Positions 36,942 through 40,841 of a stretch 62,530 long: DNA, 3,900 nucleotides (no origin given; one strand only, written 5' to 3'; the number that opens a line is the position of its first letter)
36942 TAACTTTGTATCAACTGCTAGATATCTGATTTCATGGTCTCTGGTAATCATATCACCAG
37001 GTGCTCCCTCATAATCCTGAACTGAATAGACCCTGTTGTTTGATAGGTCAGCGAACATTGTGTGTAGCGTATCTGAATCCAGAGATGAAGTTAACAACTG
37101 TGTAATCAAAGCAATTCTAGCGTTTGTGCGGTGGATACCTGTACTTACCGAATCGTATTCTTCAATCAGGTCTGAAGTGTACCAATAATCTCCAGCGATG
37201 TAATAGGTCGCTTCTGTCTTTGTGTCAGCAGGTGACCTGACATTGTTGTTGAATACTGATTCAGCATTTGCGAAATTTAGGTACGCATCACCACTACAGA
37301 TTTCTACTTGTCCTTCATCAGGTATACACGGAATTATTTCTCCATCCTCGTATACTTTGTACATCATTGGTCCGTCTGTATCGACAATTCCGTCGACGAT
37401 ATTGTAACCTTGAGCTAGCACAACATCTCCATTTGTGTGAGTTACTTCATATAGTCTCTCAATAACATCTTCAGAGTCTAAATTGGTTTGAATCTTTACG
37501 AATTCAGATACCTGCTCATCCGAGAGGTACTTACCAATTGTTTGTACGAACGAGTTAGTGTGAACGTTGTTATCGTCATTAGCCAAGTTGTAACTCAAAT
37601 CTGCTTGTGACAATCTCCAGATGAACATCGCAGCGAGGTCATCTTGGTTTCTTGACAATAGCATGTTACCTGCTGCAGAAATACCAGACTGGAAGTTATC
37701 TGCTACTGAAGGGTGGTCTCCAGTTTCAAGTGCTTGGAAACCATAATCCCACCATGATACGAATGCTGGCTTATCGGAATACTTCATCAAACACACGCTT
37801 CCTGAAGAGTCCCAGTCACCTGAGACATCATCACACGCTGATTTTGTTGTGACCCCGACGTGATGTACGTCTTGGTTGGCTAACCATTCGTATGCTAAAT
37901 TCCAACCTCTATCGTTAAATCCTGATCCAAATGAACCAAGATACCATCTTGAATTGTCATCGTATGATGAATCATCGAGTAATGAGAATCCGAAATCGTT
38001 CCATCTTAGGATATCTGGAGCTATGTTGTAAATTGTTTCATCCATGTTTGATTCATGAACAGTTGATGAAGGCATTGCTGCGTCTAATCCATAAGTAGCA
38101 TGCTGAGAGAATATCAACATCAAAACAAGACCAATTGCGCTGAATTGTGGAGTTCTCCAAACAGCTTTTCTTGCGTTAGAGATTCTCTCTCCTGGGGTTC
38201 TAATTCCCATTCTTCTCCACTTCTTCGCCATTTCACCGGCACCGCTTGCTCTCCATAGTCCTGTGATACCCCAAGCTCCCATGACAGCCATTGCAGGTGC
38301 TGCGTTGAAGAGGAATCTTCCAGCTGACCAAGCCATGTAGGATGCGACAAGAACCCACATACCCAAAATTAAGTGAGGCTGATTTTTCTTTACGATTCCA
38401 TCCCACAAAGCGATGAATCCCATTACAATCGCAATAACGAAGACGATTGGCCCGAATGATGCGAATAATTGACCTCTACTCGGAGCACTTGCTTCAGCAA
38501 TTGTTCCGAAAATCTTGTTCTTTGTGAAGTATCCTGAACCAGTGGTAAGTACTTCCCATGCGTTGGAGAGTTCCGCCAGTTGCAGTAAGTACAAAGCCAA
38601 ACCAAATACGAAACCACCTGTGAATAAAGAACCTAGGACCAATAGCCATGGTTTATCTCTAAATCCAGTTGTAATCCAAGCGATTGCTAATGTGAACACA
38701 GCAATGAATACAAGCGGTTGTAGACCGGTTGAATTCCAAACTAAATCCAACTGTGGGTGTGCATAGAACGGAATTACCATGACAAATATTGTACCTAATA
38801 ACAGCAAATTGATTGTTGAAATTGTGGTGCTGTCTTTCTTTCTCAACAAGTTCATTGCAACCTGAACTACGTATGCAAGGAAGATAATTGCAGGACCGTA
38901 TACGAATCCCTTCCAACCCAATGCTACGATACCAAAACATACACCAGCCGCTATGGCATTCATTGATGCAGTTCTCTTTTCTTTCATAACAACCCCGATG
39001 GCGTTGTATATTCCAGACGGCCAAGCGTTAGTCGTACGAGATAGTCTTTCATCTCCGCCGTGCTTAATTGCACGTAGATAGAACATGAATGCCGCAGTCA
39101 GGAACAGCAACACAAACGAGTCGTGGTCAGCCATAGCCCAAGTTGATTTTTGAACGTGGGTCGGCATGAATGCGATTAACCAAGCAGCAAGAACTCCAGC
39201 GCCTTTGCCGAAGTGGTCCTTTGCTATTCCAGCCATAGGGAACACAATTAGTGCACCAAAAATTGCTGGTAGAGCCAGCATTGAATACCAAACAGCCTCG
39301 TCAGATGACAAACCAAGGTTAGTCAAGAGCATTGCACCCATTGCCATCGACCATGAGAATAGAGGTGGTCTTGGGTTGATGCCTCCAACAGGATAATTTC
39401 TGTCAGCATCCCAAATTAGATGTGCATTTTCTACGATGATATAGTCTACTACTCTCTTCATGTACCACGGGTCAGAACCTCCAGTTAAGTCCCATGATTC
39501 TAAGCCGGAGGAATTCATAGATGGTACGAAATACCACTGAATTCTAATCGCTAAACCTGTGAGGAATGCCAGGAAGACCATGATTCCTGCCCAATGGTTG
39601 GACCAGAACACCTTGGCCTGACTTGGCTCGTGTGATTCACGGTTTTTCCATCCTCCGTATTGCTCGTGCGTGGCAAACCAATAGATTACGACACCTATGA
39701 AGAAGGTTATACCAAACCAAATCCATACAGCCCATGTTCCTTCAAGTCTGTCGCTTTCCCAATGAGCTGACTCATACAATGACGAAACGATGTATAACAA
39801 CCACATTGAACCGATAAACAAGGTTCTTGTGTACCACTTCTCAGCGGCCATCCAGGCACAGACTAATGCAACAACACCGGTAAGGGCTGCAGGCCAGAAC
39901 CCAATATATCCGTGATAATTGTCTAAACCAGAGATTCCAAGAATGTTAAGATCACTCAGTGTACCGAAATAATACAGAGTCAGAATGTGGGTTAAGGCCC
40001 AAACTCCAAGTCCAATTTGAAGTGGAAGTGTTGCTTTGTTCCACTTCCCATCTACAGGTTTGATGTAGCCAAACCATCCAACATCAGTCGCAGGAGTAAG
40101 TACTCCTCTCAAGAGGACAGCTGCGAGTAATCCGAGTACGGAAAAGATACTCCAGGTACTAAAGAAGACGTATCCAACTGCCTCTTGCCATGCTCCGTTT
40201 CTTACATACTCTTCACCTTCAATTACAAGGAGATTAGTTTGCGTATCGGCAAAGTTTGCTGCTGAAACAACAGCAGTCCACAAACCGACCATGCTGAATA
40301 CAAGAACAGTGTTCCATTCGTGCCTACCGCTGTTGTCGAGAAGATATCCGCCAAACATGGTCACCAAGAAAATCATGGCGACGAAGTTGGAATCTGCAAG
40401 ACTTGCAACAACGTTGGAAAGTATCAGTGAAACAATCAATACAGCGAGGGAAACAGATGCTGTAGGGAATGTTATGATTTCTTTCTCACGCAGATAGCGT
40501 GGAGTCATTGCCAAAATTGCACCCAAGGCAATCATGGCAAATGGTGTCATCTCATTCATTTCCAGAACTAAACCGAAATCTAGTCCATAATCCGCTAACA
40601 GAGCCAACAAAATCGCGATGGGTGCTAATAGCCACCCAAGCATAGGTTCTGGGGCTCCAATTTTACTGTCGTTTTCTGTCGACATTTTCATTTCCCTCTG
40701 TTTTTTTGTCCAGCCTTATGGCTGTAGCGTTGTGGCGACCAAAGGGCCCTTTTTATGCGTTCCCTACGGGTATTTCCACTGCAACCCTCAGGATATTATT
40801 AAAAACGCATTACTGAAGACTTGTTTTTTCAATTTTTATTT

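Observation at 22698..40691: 18-kb co-directional run: giant OST fusion -> subtilase -> beta-helix giant -> STAND regulator (candidate envelope-building module)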

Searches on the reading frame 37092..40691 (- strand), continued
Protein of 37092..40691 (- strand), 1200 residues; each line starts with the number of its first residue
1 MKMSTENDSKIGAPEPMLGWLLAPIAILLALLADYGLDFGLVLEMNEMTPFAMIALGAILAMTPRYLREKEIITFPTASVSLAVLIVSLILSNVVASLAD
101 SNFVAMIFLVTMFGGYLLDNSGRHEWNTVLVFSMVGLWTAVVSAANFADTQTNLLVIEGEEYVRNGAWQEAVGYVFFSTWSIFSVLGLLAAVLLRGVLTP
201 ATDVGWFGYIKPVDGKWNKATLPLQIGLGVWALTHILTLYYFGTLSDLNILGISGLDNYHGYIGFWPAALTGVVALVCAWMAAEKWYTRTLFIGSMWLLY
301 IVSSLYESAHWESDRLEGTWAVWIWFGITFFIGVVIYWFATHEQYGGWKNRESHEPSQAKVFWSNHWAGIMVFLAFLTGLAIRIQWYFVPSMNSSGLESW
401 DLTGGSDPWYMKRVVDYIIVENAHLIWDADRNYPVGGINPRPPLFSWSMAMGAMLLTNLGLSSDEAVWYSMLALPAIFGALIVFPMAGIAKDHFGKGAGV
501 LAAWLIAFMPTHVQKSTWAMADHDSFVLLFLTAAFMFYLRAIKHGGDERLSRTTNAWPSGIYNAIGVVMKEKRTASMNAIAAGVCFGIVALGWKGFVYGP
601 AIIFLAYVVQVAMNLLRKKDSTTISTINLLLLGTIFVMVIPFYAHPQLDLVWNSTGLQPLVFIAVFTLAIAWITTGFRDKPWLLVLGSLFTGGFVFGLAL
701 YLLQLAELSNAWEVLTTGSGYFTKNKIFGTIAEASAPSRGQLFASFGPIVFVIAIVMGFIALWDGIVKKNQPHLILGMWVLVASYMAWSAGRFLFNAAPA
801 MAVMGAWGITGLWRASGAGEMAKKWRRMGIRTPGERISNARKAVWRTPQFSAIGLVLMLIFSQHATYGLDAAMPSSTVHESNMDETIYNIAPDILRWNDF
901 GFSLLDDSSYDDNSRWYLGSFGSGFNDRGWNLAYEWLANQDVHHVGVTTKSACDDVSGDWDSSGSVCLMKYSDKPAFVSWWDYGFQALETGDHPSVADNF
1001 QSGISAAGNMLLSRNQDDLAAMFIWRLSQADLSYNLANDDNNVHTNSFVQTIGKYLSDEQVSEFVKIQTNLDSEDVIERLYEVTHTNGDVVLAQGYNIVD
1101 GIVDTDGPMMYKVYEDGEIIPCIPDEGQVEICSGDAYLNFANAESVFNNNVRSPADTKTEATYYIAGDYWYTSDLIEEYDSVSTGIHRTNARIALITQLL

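Call 70: fold_search(model_id=the predicted structure, library=pdb)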
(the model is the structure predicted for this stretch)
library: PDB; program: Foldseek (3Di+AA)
matches with E <= 10: 128; with E <= 0.001: 10
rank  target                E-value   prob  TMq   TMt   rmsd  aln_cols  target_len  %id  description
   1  3wak                  9.5e-06  1.00  0.26  0.34  16.2       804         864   15  Crystal structure of the Archaeoglobus fulgidus oligosaccharyltransferase (O29867_ARCFU) in the apo form (released 2013-10-30)
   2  7e9s_A                2.9e-05  1.00  0.28  0.37  16.1       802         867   16  Archaeal oligosaccharyltransferase AglB from Archaeoglobus fulgidus in complex with an inhibitory peptide and a dolich (released 2021-09-08)
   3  5gmy_A                1.3e-04  1.00  0.25  0.33  10.6       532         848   18  Crystal structure of the Archaeoglobus fulgidus oligosaccharyltransferase (O29867_ARCFU) tethered with an acceptor pep (released 2017-02-01)
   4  3waj                  1.5e-04  1.00  0.21  0.31   8.8       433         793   18  Crystal structure of the Archaeoglobus fulgidus oligosaccharyltransferase (O29867_ARCFU) complex with Zn and sulfate (released 2013-10-30)
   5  8age_A                2.2e-04  1.00  0.22  0.37  11.5       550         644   15  Structure of yeast oligosaccharylransferase complex with acceptor peptide bound (released 2022-12-07)
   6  9n9j_I                2.3e-04  1.00  0.27  0.43   9.6       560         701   16  Structure of a GRP94 folding intermediate engaged with a CCDC134- and FKBP11-bound secretory translocon (released 2025-11-19)
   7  8b6l_I                3.8e-04  1.00  0.27  0.43   9.1       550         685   14  Subtomogram average of the human Sec61-TRAP-OSTA-translocon (released 2022-12-07)
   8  6ezn_F                3.9e-04  1.00  0.23  0.38  11.9       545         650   16  Cryo-EM structure of the yeast oligosaccharyltransferase (OST) complex (released 2018-01-17)
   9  8agc_A                4.4e-04  1.00  0.27  0.43   8.9       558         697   15  Structure of yeast oligosaccharylransferase complex with lipid-linked oligosaccharide and non-acceptor peptide bound (released 2022-12-07)
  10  8agb_A                6.8e-04  1.00  0.22  0.38  11.7       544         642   15  Structure of yeast oligosaccharylransferase complex with lipid-linked oligosaccharide bound (released 2022-12-07)
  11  6ftg_5                6.2e-03  1.00  0.24  0.40  10.0       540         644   14  Subtomogram average of OST-containing ribosome-translocon complexes from canine rough microsomal membranes (released 2018-03-21)
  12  8pn9_A                7.0e-03  1.00  0.23  0.40   8.6       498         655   12  Structure of human oligosaccharyltransferase OST-A complex bound to NGI-1 (released 2024-05-08)
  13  8ti2_E                9.5e-01  0.06  0.07  0.06  30.6       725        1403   11  Cryo-EM structure of a SUR1/Kir6.2-Q52R ATP-sensitive potassium channel in the presence of PIP2 in the open conformati (released 2024-04-03)
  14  6m2l_A                9.9e-01  0.07  0.07  0.13  27.5       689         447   11  Crystal structure of Plasmodium falciparum hexose transporter PfHT1 bound with C3361 (released 2020-09-09)
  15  4hav_C                1.1e+00  0.07  0.10  0.11  35.9      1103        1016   11  Crystal structure of CRM1 inhibitor Anguinomycin A in complex with CRM1-Ran-RanBP1 (released 2013-01-09)
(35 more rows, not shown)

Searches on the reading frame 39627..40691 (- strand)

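Call 68: search_protein_families(library=pfam, proteins=[window:39627-40691:-], max_evalue=1)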
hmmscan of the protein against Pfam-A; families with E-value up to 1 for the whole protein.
window:39627-40691:- (355 aa): 1 family
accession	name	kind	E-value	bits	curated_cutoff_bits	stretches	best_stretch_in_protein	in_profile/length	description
PF06305.16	LapA_dom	-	0.67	10.3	28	1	318-341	15-38/64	Lipopolysaccharide assembly protein A domain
